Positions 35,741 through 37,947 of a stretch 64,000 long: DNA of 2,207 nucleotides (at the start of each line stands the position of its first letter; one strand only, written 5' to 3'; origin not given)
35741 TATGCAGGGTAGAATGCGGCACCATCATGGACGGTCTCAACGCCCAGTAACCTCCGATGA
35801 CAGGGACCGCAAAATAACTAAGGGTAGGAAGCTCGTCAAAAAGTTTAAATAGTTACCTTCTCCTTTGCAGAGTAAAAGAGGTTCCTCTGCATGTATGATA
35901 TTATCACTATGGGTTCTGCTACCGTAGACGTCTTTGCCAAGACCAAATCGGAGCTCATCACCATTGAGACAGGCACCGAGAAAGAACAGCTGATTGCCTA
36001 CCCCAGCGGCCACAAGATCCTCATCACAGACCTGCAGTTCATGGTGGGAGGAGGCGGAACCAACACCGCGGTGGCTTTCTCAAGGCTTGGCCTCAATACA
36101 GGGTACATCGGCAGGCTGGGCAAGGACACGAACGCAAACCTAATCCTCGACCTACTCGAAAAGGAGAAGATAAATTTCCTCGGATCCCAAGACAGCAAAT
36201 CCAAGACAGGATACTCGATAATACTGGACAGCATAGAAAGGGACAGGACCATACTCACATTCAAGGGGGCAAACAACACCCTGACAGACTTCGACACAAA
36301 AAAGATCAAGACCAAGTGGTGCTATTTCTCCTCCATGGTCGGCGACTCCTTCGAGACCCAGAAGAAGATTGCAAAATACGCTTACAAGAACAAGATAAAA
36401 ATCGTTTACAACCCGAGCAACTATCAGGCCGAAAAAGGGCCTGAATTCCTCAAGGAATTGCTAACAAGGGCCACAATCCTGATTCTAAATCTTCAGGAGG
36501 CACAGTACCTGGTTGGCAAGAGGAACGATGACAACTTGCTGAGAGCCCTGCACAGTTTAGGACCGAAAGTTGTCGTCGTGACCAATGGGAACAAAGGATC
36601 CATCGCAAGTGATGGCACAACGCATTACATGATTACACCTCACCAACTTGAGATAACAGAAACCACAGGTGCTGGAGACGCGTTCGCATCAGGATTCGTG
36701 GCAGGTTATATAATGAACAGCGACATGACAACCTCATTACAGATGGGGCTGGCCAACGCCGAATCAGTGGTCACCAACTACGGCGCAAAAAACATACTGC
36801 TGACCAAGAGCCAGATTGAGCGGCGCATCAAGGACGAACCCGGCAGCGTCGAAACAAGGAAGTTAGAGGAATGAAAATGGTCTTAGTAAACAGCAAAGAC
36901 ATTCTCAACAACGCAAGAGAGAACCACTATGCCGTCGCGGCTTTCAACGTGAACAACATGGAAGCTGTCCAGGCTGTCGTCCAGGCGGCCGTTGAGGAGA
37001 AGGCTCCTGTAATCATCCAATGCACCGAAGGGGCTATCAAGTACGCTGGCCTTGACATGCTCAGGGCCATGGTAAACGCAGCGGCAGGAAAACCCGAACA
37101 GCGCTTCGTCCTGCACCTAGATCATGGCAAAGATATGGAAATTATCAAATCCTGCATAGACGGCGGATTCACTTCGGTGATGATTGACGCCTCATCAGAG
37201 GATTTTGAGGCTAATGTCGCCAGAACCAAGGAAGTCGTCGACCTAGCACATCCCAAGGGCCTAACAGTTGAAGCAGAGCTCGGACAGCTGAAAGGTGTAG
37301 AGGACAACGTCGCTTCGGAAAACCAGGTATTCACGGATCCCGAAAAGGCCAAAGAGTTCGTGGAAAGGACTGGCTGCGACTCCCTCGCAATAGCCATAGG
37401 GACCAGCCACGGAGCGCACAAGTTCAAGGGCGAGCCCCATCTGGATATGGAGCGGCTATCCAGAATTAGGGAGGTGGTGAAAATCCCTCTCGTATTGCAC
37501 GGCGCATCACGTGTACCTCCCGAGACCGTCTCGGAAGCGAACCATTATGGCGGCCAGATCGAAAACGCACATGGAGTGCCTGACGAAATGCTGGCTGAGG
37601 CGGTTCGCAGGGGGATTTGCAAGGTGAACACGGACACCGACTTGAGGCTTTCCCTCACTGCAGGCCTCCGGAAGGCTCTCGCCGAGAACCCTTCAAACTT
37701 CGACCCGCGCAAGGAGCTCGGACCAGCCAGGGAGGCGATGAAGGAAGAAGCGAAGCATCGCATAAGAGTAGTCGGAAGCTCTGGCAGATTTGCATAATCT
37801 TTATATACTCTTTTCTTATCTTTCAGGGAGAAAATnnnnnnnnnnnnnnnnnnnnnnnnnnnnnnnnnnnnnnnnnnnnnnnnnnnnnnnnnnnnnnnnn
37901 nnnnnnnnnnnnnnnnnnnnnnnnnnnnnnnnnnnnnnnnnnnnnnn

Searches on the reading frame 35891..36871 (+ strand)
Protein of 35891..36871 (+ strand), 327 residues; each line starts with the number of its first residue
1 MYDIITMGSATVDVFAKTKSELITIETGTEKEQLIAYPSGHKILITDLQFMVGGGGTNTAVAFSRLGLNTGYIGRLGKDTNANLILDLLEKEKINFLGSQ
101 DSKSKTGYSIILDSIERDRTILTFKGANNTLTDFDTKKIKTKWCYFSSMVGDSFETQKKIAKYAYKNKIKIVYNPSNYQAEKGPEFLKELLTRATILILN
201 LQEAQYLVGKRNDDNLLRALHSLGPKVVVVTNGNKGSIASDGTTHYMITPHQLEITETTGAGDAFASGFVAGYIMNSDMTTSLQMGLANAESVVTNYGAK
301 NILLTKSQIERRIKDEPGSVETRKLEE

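Call 5: search_protein_families(library=pfam, proteins=[window:35891-36871:+], max_evalue=1)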
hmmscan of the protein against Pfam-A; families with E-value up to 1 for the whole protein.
window:35891-36871:+ (327 aa): 3 families
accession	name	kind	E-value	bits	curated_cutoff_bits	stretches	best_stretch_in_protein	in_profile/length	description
PF00294.29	PfkB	-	5.9e-44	151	25.8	1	40-302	20-298/302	pfkB family carbohydrate kinase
PF08543.17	Phos_pyr_kin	-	4.3e-08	33.3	27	1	184-286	109-224/246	Phosphomethylpyrimidine kinase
PF25270.1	Khk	-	0.0052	16.5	35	1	222-294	275-347/365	Prokaryotic ketohexokinase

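Call 20: search_protein_families(library=ncbifam, proteins=[window:35891-36871:+], max_evalue=0.001)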
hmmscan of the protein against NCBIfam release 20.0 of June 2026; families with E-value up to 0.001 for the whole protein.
window:35891-36871:+ (327 aa): 25 families
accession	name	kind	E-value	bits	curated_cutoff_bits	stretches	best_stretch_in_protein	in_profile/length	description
TIGR02152.1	D_ribokin_bact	equivalog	1.1e-38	133.3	299.65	1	40-310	22-297/298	ribokinase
TIGR04382.1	myo_inos_iolC_N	equivalog_domain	6.7e-33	114.3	300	1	46-310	27-306/309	5-dehydro-2-deoxygluconokinase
NF008353.0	PRK11142.1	equivalog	9.5e-28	97.6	341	1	40-312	26-302/307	ribokinase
NF053626.1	RibKinHalex1628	equivalog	7.9e-24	84.6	330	1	52-309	37-287/293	ATP-dependent ribose-1-phosphate kinase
NF041134.1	R1P_kin_Thcocales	equivalog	8.1e-22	78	500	1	41-313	24-282/291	ADP-dependent ribose-1-phosphate kinase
NF006957.1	PRK09434.1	equivalog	2.6e-21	76.4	450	1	52-284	26-271/302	fructokinase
NF007321.0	PRK09813.1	equivalog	5.7e-21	75.2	247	1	216-299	177-260/261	fructoselysine 6-kinase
NF040938.1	KDG_KDGal_kin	equivalog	1.2e-20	73.9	400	1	48-314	25-304/305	bifunctional 2-dehydro-3-deoxygluconokinase/2-dehydro-3-deoxygalactonokinase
TIGR03168.1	1-PFK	subfamily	6.4e-18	64.7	216.4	1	187-300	169-288/305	hexose kinase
NF041332.1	KDG_KDGal_kin_Halo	equivalog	2.6e-17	63.3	440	1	46-315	26-312/320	bifunctional 2-dehydro-3-deoxygluconokinase/2-dehydro-3-deoxygalactonokinase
TIGR03828.1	pfkB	equivalog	4.4e-17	62.1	292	1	46-300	28-288/305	1-phosphofructokinase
NF041164.1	NucKinThplmales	equivalog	2.6e-15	56.4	450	1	43-312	28-289/295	nucleoside kinase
NF052444.1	DhDoxglucKinKdgK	equivalog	2.2e-14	53.6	400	1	179-299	173-295/303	2-dehydro-3-deoxygluconokinase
TIGR02198.1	rfaE_dom_I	equivalog_domain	8.2e-13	48.2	345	1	52-302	46-305/315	D-glycero-beta-D-manno-heptose-7-phosphate kinase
NF047869.1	myo_kin_aldol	exception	1.7e-12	46.5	600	2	188-310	200-328/586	bifunctional 5-dehydro-2-deoxygluconokinase/5-dehydro-2-deoxyphosphogluconate aldolase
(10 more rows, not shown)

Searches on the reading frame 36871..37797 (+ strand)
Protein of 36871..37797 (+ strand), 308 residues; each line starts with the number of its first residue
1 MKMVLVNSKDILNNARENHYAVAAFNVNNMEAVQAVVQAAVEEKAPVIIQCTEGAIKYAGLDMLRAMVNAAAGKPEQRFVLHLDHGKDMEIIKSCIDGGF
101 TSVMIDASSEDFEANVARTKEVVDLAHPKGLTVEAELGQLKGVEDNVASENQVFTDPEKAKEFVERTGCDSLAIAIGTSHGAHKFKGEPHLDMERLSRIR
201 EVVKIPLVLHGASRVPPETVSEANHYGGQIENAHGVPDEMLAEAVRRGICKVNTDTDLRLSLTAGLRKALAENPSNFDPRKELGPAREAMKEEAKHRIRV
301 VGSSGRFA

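Call 5: search_protein_families(library=pfam, proteins=[window:36871-37794:+], max_evalue=1)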
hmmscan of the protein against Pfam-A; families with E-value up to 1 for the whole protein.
window:36871-37794:+ (308 aa): 3 families
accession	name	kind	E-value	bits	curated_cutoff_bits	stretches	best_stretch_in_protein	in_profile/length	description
PF01116.26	F_bP_aldolase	-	8.1e-105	350.7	25.5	1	6-306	1-277/277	Fructose-bisphosphate aldolase class-II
PF22979.2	HTH_69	-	0.11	12.9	27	1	107-147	3-43/69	Winged helix-turn-helix domain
PF13407.12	Peripla_BP_4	-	0.81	9.6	35.1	0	10-53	46-89/258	Periplasmic binding protein domain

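Call 20: search_protein_families(library=ncbifam, proteins=[window:36871-37794:+], max_evalue=0.001)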
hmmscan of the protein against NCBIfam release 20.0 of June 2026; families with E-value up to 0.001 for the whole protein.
window:36871-37794:+ (308 aa): 20 families
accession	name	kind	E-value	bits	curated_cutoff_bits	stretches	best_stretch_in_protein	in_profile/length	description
TIGR01859.1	fruc_bis_ald_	equivalog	1.3e-107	359.7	343.05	1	5-306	1-281/282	class II fructose-1,6-bisphosphate aldolase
NF009497.0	PRK12857.1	equivalog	6.5e-106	353.7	423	2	3-227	1-225/284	class II fructose-1,6-bisphosphate aldolase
NF005481.0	PRK07084.1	equivalog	7.8e-106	353.9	511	1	3-306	10-323/324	class II fructose-bisphosphate aldolase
NF009374.0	PRK12737.1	subfamily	1.7e-100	335.7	383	2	3-227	1-225/284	tagatose-bisphosphate aldolase subunit GatY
NF006626.0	PRK09195.1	subfamily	2.6e-97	325.4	384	2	3-226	1-224/284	tagatose-bisphosphate aldolase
TIGR00167.1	cbbA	subfamily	1.8e-93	313.1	215.6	1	3-306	1-289/290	ketose-bisphosphate aldolase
NF004493.0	PRK05835.1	equivalog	3e-93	312.4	558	1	5-306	2-306/307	class II fructose-bisphosphate aldolase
TIGR01858.1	tag_bisphos_ald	equivalog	1.4e-90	303.2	443.55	2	6-225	2-221/282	tagatose bisphosphate family class II aldolase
TIGR01521.1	FruBisAldo_II_B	equivalog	3.7e-78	263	496.35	1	6-305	2-325/347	class II fructose-bisphosphate aldolase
NF005943.0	PRK07998.1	equivalog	2e-76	257.2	364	2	3-226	1-221/283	class II aldolase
NF006376.0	PRK08610.1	equivalog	1.5e-75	254.6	527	2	3-228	1-227/286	class II fructose-bisphosphate aldolase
NF006042.0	PRK08185.1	subfamily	2.7e-75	253.4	405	2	5-227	2-225/287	hypothetical protein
NF005823.0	PRK07709.1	equivalog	2.6e-72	244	545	2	3-227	1-226/285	class II fructose-bisphosphate aldolase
NF009375.0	PRK12738.1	equivalog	5.9e-72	242.3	542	2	3-224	1-222/286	tagatose-bisphosphate aldolase subunit KbaY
NF005288.0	PRK06806.1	equivalog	1.4e-63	214.8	396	1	3-227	1-223/281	class II fructose-bisphosphate aldolase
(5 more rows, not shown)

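Call 80: find_encoding_contigs(protein=window:36871-37797:+, flank=3000, max_places=2)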
Protein window:36871-37797:+ (308 aa): no gene with exactly this product is on record in the collection.
